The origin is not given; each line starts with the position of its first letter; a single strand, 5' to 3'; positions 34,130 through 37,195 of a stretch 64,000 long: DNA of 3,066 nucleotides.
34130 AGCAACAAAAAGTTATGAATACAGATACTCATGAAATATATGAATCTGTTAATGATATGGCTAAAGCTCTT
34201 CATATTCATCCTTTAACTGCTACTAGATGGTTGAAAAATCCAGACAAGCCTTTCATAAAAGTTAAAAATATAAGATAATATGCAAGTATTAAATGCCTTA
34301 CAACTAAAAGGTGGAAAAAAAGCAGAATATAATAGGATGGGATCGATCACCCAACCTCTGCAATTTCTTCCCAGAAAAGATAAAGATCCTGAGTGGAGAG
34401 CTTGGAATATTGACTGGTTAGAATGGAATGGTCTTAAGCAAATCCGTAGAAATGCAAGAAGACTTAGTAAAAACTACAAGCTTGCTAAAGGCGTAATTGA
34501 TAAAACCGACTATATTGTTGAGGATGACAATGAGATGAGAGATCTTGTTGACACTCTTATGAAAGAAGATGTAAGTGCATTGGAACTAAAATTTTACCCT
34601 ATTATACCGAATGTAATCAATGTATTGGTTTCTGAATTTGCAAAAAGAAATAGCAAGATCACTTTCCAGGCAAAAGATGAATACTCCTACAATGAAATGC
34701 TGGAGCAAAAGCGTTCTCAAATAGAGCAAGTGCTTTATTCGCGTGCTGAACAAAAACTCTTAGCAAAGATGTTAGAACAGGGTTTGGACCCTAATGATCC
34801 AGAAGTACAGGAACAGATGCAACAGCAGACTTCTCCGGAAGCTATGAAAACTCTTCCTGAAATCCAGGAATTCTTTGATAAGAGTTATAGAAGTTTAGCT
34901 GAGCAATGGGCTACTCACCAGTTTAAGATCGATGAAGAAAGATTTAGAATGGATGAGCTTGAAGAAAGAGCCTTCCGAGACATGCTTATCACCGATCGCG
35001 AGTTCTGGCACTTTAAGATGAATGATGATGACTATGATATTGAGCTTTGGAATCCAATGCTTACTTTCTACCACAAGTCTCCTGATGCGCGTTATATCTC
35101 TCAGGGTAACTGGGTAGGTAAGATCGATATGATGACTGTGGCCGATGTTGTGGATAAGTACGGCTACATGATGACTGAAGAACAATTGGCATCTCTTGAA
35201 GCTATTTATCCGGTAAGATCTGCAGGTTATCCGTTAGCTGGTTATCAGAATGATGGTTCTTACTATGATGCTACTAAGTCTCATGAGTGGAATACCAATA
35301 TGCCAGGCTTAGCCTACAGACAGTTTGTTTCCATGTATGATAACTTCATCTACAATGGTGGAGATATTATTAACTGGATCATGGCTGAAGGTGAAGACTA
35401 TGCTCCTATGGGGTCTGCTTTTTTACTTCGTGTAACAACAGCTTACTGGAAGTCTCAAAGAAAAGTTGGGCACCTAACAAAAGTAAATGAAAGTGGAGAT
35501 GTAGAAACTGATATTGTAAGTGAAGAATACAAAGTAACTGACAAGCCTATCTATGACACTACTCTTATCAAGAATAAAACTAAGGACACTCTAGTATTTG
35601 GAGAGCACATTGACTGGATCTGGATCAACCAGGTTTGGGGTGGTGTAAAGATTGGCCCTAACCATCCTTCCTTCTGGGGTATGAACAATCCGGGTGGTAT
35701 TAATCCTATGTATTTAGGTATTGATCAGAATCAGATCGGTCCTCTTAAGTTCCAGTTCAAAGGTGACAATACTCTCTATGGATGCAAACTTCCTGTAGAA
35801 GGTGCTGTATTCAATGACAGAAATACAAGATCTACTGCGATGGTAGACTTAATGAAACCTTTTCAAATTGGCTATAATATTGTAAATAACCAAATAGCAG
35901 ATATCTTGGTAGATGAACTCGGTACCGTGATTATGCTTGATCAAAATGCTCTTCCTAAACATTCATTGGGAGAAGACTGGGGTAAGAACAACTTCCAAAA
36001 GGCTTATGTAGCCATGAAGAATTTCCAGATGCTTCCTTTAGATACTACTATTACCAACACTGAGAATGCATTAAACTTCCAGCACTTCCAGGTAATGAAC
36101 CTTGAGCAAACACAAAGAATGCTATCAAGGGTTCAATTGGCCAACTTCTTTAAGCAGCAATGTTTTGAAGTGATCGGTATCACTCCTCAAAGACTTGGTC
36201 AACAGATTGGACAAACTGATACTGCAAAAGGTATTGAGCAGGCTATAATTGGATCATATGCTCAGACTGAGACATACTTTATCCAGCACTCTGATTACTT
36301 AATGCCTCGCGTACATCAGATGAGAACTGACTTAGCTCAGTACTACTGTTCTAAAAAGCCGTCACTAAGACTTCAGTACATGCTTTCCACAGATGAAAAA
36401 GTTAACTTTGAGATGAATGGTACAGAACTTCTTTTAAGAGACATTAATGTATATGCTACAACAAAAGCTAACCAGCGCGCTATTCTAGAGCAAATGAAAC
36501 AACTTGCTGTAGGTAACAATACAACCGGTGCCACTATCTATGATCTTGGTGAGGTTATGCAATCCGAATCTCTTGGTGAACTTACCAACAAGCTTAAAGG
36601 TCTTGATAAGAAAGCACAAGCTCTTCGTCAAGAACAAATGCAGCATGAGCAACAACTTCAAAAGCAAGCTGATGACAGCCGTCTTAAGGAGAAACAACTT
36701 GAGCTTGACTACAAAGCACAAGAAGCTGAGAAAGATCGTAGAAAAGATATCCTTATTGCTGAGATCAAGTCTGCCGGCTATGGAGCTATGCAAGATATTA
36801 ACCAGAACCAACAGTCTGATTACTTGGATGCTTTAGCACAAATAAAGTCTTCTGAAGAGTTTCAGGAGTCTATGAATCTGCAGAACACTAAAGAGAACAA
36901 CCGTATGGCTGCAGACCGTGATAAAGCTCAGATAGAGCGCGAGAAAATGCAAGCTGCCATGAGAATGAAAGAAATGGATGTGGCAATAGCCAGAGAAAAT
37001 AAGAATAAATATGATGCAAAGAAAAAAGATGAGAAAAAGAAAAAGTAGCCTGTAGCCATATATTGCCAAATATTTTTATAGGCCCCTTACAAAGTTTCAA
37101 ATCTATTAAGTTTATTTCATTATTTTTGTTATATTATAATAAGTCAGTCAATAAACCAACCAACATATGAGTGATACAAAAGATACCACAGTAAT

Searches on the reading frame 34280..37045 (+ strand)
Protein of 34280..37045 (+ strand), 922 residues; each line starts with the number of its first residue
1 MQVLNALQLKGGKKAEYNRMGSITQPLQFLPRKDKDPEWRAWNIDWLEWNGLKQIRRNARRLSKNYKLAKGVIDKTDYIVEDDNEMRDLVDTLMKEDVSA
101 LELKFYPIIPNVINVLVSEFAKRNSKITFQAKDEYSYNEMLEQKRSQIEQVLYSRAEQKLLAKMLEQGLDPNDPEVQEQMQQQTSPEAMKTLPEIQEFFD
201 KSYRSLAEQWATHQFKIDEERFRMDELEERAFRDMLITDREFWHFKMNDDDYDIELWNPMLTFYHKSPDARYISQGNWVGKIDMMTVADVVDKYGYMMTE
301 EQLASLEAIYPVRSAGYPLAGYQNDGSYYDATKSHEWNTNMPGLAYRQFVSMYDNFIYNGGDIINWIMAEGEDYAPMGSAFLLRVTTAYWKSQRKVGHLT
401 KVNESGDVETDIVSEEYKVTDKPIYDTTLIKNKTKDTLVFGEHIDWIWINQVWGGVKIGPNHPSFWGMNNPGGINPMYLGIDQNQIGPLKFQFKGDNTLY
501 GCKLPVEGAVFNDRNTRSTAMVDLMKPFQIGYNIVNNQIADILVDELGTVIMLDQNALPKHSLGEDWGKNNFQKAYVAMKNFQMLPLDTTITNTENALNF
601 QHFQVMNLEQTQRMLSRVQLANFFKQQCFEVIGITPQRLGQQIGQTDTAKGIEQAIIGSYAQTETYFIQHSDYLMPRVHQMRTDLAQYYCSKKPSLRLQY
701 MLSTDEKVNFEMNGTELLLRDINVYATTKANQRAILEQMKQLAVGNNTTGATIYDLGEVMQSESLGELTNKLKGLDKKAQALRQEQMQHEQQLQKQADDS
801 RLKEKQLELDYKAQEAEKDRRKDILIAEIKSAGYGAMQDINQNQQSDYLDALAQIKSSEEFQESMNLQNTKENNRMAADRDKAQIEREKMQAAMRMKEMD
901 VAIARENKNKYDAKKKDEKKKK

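Call 9: search_protein_families(library=phrogs, proteins=[window:34280-37045:+], max_evalue=0.001)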
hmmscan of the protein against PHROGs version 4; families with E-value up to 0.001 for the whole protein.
window:34280-37045:+ (922 aa): 1 family
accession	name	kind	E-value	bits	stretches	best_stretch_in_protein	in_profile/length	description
phrog_6547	-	head and packaging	1.5e-91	308.7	1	22-899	6-807/827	portal protein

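Call 23: search_dna_similar(query=window:34280-37045:+, collection=phages, mode=protein, max_rows=15)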
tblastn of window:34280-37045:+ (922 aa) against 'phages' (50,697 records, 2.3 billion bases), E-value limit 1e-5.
Records with a match: 131; places in all: 132; records where one place covers at least 80% of the query: 80.
Best place of each record, by identity: <60% 131.
By first word of the organism name: uncultured 43; Bacteroides 32; Flavobacterium 29; Cellulophaga 9; Bacteriophage 6; Dulem 2; IAS 2; Azobacteroides 2; Leptolyngbya 1; phage 1; and 4 more.
By host as written in the record: - 52; Bacteroides intestinalis DSM 108646 25; Flavobacterium psychrophilum 950106-1/1 12; Flavobacterium psychrophilum 020612-2/1 3; Flavobacterium psychrophilum strain FPS-D10 3; Bacteroides thetaiotaomicron VPI-5484 2; Cellulophaga baltica #18 2; Cellulophaga baltica #17 2; and 20 more.
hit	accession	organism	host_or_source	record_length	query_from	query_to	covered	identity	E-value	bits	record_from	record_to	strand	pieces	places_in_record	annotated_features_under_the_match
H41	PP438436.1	Leptolyngbya phage Lbo-JY46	Leptolyngbya boryana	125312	17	773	82%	32.5%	8e-104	361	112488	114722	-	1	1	hypothetical protein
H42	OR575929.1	phage csAssE-Sib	human gut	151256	26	768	81%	27.0%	1e-67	253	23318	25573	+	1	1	portal protein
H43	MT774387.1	uncultured phage cr111_1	human feces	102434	23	902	95%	22.6%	2e-28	130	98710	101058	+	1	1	portal protein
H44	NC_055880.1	uncultured phage cr111_1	human feces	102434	23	902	95%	22.6%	2e-28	130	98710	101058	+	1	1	portal protein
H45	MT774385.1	uncultured phage cr108_1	human feces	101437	26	905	95%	22.1%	5e-28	128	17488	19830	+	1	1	portal protein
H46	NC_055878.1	uncultured phage cr108_1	human feces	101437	26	905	95%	22.1%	5e-28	128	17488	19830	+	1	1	portal protein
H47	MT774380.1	uncultured phage cr1_1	human feces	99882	26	905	95%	21.8%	1e-32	144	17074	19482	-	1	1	portal protein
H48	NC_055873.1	uncultured phage cr1_1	human feces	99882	26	905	95%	21.8%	1e-32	144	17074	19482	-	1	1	portal protein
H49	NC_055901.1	uncultured phage cr130_1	Rhesus macaque feces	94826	24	902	95%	21.8%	1e-29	134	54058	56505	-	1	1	portal protein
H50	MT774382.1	uncultured phage cr10_1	human feces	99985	26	905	95%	21.7%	2e-29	133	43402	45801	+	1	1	portal protein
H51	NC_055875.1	uncultured phage cr10_1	human feces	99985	26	905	95%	21.7%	2e-29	133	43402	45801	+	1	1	portal protein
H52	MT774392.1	uncultured phage cr128_1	human feces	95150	23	898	95%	21.7%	7e-21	105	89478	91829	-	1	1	portal protein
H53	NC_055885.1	uncultured phage cr128_1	human feces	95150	23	898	95%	21.7%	7e-21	105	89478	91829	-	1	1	portal protein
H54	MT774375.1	uncultured phage cr50_1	human feces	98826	26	905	95%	21.5%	1e-28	130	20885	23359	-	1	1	portal protein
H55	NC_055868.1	uncultured phage cr50_1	human feces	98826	26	905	95%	21.5%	1e-28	130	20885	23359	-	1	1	portal protein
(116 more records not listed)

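Call 25: get_annotated_region(hit=H41, flank=14000)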
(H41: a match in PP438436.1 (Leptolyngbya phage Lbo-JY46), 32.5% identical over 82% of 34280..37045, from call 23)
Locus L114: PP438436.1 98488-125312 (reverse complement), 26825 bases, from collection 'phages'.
description: Leptolyngbya phage Lbo-JY46, complete genome.
organism: Leptolyngbya phage Lbo-JY46 (NCBI taxid 3128135)
taxonomy: Viruses; Duplodnaviria; Heunggongvirae; Uroviricota; Caudoviricetes
host: Leptolyngbya boryana; source: China; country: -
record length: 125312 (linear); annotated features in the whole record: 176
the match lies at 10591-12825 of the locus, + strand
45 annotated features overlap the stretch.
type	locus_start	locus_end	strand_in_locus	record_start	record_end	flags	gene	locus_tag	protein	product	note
CDS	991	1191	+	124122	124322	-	-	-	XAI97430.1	hypothetical protein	-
CDS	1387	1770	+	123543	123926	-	-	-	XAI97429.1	hypothetical protein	-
tRNA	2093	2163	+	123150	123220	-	-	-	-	tRNA-Cys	-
tRNA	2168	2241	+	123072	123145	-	-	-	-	tRNA-Cys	-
tRNA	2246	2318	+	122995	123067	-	-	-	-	tRNA-Arg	-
CDS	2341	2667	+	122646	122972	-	-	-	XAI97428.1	hypothetical protein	-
tRNA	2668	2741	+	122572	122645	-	-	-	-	tRNA-Asn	-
tRNA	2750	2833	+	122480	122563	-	-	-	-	tRNA-Met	-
CDS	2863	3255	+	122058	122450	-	-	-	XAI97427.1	hypothetical protein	-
tRNA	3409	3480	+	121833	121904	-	-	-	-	tRNA-Gly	-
CDS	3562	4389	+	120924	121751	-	-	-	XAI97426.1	homing endonuclease protein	-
tRNA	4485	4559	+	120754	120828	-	-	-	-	tRNA-Asp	-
tRNA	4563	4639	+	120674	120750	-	-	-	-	tRNA-Met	-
tRNA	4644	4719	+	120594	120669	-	-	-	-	tRNA-Ile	-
tRNA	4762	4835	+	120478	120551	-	-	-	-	tRNA-Ala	-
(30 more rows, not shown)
